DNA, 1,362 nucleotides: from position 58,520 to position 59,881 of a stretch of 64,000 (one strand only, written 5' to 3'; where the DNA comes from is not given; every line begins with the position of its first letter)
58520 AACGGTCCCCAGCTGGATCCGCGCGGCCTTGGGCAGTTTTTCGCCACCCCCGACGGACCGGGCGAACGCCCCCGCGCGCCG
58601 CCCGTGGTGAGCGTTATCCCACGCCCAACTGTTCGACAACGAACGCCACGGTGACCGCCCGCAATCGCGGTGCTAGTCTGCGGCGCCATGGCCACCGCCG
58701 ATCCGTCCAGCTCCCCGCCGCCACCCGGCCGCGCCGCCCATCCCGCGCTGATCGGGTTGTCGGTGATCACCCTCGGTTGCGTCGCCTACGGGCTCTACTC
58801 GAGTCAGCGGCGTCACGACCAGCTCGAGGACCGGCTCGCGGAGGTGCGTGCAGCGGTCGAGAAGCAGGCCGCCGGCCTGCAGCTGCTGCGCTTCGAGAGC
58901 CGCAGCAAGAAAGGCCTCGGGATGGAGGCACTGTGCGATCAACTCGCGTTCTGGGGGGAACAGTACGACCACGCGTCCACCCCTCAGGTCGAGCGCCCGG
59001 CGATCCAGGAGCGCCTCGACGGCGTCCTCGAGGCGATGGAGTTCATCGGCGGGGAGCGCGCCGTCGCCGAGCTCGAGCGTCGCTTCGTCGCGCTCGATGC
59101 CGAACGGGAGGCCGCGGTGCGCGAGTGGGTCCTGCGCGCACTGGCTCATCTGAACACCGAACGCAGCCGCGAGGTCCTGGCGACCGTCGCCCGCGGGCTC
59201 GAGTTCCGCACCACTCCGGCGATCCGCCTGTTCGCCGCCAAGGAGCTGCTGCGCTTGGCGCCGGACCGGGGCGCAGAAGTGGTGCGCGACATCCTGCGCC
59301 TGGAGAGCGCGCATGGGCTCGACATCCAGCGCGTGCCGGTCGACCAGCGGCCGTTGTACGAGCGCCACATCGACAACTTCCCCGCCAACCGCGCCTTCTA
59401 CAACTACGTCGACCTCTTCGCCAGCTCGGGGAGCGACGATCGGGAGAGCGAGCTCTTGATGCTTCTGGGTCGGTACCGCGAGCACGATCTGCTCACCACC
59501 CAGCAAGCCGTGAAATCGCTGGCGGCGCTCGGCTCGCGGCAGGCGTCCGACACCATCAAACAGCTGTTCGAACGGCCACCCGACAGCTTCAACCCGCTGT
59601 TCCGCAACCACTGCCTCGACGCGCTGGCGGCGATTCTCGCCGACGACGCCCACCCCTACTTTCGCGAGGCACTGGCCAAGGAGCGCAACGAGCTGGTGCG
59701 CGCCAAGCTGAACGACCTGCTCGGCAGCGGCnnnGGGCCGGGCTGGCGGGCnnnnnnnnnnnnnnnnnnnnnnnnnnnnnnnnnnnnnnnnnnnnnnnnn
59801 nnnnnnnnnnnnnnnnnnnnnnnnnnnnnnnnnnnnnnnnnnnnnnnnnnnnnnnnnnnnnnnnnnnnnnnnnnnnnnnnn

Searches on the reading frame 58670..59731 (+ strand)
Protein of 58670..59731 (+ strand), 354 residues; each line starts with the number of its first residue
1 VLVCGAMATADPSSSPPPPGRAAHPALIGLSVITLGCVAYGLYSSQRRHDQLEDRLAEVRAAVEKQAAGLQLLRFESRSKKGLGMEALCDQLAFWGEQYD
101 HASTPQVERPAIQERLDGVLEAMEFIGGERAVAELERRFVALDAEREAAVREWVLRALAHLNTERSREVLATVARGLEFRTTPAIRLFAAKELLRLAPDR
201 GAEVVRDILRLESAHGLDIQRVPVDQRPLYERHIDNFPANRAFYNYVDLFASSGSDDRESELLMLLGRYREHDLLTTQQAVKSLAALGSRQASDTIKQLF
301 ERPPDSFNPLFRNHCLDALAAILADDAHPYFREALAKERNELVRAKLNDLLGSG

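Call 19: search_protein_families(library=pfam, proteins=[window:58670-59731:+], max_evalue=0.01)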
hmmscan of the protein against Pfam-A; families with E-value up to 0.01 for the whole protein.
window:58670-59731:+ (354 aa): 2 families
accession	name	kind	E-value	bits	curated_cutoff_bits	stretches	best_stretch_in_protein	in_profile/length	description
PF13646.12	HEAT_2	-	1.6e-07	31.9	27.7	1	278-346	18-82/88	HEAT repeats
PF03130.22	HEAT_PBS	-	0.00013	22.6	20.9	0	150-171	1-22/27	PBS lyase HEAT-like repeat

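Call 73: search_protein_families(library=ncbifam, proteins=[window:58670-59731:+], max_evalue=0.1)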
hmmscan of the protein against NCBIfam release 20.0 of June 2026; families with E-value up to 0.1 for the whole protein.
window:58670-59731:+ (354 aa): 2 families
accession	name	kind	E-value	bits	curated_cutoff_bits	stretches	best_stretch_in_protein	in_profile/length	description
NF049847.1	FtsL_COG5462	equivalog_domain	0.018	14.7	50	1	30-76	6-52/85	cell division protein FtsL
NF003363.0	PRK04439.1-2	equivalog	0.024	13.4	557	1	119-176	80-137/403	methionine adenosyltransferase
